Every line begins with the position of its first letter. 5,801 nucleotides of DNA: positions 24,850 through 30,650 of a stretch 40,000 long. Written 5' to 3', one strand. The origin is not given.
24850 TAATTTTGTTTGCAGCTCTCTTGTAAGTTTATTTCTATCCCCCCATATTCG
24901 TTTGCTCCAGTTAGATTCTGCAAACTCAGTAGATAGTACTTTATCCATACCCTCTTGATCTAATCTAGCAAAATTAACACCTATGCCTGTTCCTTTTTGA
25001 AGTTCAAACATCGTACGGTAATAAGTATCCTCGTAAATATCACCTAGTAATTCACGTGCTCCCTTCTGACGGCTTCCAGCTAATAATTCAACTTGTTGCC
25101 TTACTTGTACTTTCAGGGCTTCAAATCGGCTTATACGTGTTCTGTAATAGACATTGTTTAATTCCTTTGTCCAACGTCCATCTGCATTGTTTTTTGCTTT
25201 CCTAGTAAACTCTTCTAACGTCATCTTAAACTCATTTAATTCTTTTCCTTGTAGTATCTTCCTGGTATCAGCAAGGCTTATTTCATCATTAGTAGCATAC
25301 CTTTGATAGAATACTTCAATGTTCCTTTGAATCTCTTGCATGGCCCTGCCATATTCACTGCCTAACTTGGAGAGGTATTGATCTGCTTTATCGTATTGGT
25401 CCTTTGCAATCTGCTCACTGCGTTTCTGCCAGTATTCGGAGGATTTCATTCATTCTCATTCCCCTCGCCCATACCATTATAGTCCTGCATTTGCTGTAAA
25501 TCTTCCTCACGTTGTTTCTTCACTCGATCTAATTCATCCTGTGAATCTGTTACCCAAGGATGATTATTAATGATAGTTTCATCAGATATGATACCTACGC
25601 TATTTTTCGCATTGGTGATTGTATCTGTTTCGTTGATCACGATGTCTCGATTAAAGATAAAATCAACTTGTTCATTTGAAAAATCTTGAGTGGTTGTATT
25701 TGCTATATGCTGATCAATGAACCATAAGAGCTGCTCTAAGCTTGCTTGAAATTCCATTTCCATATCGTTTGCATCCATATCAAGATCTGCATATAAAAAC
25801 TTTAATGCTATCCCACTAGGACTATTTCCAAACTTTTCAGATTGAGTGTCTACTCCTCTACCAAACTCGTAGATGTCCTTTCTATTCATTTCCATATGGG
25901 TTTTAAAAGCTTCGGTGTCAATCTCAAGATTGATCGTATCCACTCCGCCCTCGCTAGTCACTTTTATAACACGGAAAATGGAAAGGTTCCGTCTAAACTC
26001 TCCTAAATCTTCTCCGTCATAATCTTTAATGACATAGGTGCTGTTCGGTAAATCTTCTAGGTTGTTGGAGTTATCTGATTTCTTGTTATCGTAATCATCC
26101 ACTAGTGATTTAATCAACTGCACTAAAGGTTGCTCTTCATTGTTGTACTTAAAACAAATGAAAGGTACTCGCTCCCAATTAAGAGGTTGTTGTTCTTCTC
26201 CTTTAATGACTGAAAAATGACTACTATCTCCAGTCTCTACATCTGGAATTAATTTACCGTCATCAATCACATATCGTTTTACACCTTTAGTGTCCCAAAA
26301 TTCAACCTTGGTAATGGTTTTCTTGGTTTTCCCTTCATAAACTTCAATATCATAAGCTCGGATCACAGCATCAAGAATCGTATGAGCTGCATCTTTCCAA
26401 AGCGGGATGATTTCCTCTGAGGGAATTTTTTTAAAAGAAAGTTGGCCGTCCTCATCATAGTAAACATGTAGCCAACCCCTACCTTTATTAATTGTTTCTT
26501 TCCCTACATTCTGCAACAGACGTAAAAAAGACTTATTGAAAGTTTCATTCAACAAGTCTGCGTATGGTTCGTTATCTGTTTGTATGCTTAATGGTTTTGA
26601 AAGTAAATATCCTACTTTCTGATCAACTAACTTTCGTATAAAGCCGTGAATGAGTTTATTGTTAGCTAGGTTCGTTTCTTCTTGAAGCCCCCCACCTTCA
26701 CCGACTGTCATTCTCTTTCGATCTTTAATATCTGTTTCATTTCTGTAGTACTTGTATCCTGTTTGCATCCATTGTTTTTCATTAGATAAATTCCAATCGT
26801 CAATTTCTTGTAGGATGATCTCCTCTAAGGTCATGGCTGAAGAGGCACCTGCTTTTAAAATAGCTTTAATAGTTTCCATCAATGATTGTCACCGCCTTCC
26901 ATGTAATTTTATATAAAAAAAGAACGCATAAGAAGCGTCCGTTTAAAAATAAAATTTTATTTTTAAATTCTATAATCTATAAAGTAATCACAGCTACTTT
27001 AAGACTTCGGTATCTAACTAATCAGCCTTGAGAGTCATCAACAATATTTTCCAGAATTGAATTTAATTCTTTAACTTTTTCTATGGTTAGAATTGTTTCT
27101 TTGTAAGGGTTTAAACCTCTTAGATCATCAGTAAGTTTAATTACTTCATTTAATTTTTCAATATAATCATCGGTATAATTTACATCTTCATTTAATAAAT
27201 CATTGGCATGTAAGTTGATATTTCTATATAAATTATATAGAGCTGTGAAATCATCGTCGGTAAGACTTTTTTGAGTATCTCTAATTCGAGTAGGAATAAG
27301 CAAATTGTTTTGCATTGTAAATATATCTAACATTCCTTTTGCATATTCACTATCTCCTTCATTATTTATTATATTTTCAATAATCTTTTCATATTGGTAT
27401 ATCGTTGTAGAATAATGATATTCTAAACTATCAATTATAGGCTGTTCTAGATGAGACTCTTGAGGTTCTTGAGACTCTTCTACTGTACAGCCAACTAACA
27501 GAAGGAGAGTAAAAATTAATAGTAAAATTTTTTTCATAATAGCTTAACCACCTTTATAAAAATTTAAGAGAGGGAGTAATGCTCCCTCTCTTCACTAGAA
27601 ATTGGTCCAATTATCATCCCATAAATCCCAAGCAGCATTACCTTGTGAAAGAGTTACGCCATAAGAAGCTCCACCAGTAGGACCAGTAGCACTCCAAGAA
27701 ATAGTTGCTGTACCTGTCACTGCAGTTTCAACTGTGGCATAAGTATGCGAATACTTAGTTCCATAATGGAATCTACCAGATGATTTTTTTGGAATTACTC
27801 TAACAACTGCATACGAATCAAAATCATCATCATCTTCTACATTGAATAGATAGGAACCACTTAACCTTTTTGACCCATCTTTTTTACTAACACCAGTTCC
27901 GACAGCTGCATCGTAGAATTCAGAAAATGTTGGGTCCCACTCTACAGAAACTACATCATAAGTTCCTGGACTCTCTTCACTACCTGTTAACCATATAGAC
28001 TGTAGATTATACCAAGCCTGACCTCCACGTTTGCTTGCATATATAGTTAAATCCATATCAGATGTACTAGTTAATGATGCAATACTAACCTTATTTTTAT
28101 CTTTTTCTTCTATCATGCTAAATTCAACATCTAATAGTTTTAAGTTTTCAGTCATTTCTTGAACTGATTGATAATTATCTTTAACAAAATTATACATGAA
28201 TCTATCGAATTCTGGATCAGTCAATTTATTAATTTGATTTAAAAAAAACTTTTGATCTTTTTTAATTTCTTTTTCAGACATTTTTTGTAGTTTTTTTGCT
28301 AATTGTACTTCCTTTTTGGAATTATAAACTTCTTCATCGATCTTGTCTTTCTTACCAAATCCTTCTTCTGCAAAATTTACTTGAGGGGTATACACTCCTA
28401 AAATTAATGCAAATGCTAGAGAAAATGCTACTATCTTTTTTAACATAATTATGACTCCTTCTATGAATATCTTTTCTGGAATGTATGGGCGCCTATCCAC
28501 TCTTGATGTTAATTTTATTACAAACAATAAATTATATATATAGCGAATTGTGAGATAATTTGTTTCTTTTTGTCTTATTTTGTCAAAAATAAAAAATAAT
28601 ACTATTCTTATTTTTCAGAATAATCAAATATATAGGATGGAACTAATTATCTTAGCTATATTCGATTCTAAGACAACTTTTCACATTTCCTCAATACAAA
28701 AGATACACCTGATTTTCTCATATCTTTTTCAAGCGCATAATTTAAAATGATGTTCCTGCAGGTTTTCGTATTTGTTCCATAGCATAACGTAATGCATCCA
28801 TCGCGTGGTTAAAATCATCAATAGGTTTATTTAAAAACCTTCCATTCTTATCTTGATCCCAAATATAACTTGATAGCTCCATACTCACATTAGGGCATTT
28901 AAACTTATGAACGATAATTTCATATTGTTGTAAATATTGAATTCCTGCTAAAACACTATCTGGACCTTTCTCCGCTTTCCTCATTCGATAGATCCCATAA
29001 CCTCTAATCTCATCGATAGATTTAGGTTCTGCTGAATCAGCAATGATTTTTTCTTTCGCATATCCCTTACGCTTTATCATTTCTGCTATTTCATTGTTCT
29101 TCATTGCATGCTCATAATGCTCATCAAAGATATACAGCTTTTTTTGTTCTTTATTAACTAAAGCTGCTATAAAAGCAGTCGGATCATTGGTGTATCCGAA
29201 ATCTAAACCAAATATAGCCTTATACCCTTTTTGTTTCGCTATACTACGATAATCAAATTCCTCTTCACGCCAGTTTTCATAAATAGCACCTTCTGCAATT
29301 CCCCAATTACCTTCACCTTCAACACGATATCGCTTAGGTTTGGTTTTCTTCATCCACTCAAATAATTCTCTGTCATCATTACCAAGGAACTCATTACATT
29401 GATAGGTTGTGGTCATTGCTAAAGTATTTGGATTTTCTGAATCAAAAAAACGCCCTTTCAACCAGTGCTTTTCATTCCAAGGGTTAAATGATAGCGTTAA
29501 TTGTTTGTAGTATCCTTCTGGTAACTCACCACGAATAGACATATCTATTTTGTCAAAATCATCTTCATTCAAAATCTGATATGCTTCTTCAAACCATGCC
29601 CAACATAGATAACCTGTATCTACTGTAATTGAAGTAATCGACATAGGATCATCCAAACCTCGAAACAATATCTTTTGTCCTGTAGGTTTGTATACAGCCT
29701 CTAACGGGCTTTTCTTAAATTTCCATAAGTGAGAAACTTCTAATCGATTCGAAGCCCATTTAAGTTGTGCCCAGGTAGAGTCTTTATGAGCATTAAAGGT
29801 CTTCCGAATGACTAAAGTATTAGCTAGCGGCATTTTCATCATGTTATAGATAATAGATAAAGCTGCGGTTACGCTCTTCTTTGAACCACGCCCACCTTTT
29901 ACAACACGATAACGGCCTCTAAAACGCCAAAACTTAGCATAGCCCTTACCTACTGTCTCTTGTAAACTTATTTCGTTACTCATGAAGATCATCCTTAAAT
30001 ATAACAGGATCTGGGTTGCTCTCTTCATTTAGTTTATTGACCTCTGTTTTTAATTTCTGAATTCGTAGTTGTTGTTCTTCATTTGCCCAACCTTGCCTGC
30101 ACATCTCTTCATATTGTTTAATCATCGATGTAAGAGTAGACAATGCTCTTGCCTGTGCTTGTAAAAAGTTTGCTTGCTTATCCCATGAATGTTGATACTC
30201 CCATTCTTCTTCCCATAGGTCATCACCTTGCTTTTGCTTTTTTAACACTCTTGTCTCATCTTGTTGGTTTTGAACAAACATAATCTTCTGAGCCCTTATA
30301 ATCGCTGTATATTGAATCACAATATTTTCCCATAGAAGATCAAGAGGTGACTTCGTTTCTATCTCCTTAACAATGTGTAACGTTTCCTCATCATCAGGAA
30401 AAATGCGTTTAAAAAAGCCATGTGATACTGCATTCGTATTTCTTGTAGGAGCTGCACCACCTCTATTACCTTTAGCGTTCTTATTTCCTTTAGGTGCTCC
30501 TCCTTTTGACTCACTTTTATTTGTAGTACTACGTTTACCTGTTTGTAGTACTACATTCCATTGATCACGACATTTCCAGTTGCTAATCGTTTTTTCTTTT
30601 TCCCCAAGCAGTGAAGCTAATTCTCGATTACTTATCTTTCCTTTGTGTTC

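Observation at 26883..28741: Two-gene secreted-protein and lipoprotein cassette inserted between terminase and portal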

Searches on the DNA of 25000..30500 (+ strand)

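Call 7: search_dna_similar(query=window:25000-30500:+, collection=phages, mode=near, max_rows=25)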
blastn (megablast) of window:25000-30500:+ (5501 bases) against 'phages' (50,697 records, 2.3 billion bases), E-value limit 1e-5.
No match.

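Call 31: search_rna_families(source=window, start=26500, end=29000, threshold=evalue, max_evalue=1)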
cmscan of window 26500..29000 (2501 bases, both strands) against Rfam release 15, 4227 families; matches with E-value up to 1: 4.
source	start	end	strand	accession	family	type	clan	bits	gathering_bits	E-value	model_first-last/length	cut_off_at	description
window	27527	27600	+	RF02029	sraA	Gene; sRNA;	-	24.6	56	0.77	1-95/95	no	sraA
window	27514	27594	+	RF01403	STnc290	Gene; sRNA;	-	24.2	60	0.28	1-65/65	no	STnc290 Hfq binding RNA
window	27499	27625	-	RF00113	SIB_RNA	Gene; antitoxin;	-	22.6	56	0.18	1-147/147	no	Short Intergenic Abundant RNA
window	26679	26714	+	RF01519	CC0196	Gene; sRNA;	-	18.4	35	0.47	1-58/58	no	Caulobacter sRNA CC0196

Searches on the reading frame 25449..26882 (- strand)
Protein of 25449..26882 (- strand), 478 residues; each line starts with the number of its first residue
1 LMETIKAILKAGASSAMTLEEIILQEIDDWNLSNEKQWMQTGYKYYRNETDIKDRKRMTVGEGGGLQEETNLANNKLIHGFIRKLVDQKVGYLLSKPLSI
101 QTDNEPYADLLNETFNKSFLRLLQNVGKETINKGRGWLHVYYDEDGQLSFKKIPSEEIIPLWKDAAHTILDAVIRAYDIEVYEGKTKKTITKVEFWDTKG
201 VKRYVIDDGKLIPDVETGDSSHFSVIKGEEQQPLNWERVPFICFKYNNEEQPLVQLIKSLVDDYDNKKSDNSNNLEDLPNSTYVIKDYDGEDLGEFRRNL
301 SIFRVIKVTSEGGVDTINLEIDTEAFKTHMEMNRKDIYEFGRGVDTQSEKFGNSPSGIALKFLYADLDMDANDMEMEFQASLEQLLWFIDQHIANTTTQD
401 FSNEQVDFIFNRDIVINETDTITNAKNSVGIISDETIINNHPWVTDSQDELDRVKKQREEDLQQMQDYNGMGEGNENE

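Call 5: search_protein_families(library=pfam, proteins=[window:25449-26882:-], max_evalue=1)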
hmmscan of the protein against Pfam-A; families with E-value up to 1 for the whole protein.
window:25449-26882:- (478 aa): 2 families
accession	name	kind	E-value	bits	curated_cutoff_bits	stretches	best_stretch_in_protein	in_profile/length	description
PF05133.19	SPP1_portal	-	9.2e-95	318.5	25.5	1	33-463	9-415/416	Phage portal protein, SPP1 Gp6-like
PF03938.19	OmpH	-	0.0032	18.1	32.4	1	429-467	2-40/141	Outer membrane protein (OmpH-like)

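Call 6: search_protein_families(library=phrogs, proteins=[window:25449-26882:-], max_evalue=1)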
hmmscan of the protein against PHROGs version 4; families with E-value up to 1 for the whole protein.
window:25449-26882:- (478 aa): 5 families
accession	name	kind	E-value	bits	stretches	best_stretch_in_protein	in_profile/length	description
phrog_64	-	head and packaging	8.4e-133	444.7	1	14-475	70-512/547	portal protein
phrog_9064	-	head and packaging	2.7e-57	195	1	256-467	6-215/228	portal protein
phrog_8418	-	head and packaging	6.6e-09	37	1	367-467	8-111/136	portal protein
phrog_8065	-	unknown function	0.0011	20.1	1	67-112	80-125/165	-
phrog_38367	-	unknown function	0.019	16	1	391-427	7-43/131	-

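Call 106: search_dna_similar(query=window:25449-26882:-, collection=phages, mode=protein, max_evalue=1e-30, max_rows=12)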
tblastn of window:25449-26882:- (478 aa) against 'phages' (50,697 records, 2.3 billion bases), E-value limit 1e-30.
Records with a match: 175; places in all: 175; records where one place covers at least 80% of the query: 175.
Best place of each record, by identity: 60-80% 13; <60% 162.
By first word of the organism name: Staphylococcus 76; Bacillus 18; Clostridium 15; Streptococcus 15; Lactococcus 12; Brevibacillus 11; Lactobacillus 8; Enterococcus 4; Bacteriophage 3; Clostridioides 3; and 7 more.
By host as written in the record: - 29; Staphylococcus aureus 20; Staphylococcus epidermidis 13; Brevibacillus laterosporus 11; Lactococcus lactis 10; Bacillus subtilis 8; Lactobacillus helveticus 6; Clostridium difficile 5; and 51 more.
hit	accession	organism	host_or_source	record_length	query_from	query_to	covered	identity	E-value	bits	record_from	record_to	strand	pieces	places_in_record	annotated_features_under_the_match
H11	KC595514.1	Brevibacillus phage Jimmer2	Brevibacillus laterosporus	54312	5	478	99%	65.8%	0e+0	619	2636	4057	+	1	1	portal protein, SPP1 family | head morphogenesis protein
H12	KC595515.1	Brevibacillus phage Jimmer1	Brevibacillus laterosporus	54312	5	478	99%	65.8%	0e+0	619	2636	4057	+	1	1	portal protein, SPP1 family | head morphogenesis protein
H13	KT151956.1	Brevibacillus phage Osiris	Brevibacillus laterosporus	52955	5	478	99%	65.8%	0e+0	619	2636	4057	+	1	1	putative portal protein | putative head morphogenesis protein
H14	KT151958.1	Brevibacillus phage Powder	Brevibacillus laterosporus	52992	5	478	99%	65.8%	0e+0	619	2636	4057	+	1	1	putative portal protein | putative head morphogenesis protein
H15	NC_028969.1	Brevibacillus phage Osiris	Brevibacillus laterosporus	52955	5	478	99%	65.8%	0e+0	619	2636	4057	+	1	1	portal protein | minor head protein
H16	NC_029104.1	Brevibacillus phage Jimmer1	Brevibacillus laterosporus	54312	5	478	99%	65.8%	0e+0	619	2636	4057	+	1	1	portal protein | minor head protein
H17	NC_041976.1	Brevibacillus phage Jimmer2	Brevibacillus laterosporus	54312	5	478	99%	65.8%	0e+0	619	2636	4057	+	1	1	portal protein | minor head protein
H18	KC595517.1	Brevibacillus phage Abouo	Brevibacillus laterosporus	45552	5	478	99%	64.4%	0e+0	607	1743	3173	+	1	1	portal protein, SPP1 family | head morphogenesis protein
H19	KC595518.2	Brevibacillus phage Davies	Brevibacillus laterosporus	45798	5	478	99%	64.4%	0e+0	607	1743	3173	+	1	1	portal protein, SPP1 family | head morphogenesis protein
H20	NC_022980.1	Brevibacillus phage Davies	Brevibacillus laterosporus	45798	5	478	99%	64.4%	0e+0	607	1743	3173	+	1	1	portal protein | minor head protein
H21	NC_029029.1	Brevibacillus phage Abouo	Brevibacillus laterosporus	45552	5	478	99%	64.4%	0e+0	607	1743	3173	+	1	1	portal protein | minor head protein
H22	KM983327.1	Clostridium phage phiCT453A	Clostridium tetani ATCC 453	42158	8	460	95%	64.3%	0e+0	575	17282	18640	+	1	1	SPP1 family portal protein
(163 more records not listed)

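Call 107: get_annotated_region(hit=H16, flank=2700)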
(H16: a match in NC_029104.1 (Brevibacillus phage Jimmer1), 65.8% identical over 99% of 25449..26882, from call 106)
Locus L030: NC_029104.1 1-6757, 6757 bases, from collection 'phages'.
description: Brevibacillus phage Jimmer1, complete genome.
organism: Brevibacillus phage Jimmer1 (NCBI taxid 1296659)
taxonomy: Viruses; Duplodnaviria; Heunggongvirae; Uroviricota; Caudoviricetes; Jimmervirus; Jimmervirus jimmer
host: Brevibacillus laterosporus; source: soil sample; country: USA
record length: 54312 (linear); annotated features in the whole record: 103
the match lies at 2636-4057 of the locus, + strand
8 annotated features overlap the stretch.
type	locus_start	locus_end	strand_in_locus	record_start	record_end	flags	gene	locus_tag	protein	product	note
CDS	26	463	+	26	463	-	-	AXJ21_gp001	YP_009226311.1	terminase small subunit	gp1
CDS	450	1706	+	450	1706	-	-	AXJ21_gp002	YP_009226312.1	terminase large subunit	gp2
CDS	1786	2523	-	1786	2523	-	-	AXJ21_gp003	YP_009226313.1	hypothetical protein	gp3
CDS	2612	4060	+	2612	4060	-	-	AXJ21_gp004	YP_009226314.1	portal protein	gp4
CDS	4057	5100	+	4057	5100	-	-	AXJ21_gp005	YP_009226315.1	minor head protein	gp5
CDS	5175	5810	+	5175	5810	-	-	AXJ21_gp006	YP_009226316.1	head scaffolding protein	gp6; similar to phage minor structural protein gp20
CDS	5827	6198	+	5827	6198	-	-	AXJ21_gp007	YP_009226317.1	major head protein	gp7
CDS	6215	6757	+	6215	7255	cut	-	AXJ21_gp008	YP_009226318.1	major head protein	gp8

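Call 108: get_annotated_region(hit=H20, flank=1800)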
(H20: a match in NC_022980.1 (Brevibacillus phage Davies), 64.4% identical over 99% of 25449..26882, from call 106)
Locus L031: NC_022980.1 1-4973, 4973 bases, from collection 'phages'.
description: Brevibacillus phage Davies, complete genome.
organism: Brevibacillus phage Davies (NCBI taxid 1296662)
taxonomy: Viruses; Duplodnaviria; Heunggongvirae; Uroviricota; Caudoviricetes; Abouovirus; Abouovirus davies
host: Brevibacillus laterosporus; source: soil sample; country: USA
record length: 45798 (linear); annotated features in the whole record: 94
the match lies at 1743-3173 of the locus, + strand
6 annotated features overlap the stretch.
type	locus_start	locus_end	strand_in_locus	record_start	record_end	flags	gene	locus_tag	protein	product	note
CDS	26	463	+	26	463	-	-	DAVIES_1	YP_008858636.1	terminase small subunit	gp1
CDS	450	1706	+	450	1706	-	-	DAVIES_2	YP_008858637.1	terminase large subunit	gp2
CDS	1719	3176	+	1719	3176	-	-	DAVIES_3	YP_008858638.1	portal protein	gp3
CDS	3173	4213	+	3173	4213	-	-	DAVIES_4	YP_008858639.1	minor head protein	gp4; SPP1 gp7 family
CDS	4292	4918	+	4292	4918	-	-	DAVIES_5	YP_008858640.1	head scaffolding protein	gp5; similar to phage minor structural protein gp20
CDS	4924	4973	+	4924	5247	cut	-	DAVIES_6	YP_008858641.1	major head protein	gp6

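Call 109: get_annotated_region(hit=H22, flank=3000)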
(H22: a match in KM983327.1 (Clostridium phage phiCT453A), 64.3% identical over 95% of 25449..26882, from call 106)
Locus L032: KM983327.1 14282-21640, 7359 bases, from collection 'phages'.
description: Clostridium phage phiCT453A, complete genome.
organism: Clostridium phage phiCT453A (NCBI taxid 1567012)
taxonomy: Viruses; Duplodnaviria; Heunggongvirae; Uroviricota; Caudoviricetes
host: Clostridium tetani ATCC 453; source: -; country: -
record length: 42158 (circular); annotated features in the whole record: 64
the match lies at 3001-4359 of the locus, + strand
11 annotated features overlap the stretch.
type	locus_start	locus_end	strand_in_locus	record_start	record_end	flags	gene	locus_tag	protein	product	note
CDS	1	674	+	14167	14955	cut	-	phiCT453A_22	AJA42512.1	DEAD/DEAH box helicase and SNF2 domain-containing protein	DEAD/DEAH box helicase and SNF2 domain-containing protein, COG0553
CDS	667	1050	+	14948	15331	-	-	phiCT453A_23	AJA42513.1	ArpU family transcriptional regulator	-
CDS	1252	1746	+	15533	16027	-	-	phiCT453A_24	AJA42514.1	transposase/terminase small subunit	-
CDS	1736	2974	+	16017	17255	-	-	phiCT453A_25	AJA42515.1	terminase large subunit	-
CDS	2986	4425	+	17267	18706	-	-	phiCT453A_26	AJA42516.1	SPP1 family portal protein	-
CDS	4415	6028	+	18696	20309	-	-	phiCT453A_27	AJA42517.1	head morphogenesis protein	phage head morphogenesis protein, SPP1 gp7 family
CDS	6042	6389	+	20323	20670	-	-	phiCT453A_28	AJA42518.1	hypothetical protein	-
CDS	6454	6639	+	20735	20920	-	-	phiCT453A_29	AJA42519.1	hypothetical protein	-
CDS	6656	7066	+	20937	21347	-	-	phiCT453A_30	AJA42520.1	hypothetical protein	-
CDS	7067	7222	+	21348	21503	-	-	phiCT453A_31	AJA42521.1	hypothetical protein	-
CDS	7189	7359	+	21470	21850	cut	-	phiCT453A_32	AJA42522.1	hypothetical protein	-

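Call 111: search_protein_families(library=pfam, proteins=[L030:1789-2523:-], max_evalue=0.1)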
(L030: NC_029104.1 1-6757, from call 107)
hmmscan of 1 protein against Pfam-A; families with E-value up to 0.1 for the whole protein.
L030:1789-2523:- (245 aa): 4 families
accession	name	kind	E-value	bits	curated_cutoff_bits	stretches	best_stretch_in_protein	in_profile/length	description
PF24011.1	DUF7325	-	0.008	16.9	27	1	2-95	37-123/131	Family of unknown function (DUF7325)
PF08181.16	DegQ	-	0.017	15.7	22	1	194-227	6-37/46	DegQ (SacQ) family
PF05648.19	PEX11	-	0.076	12.9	23.8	1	135-209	112-175/222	Peroxisomal biogenesis factor 11 (PEX11)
PF13075.11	DUF3939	-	0.083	13.5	21.3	1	208-241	67-100/134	Protein of unknown function (DUF3939)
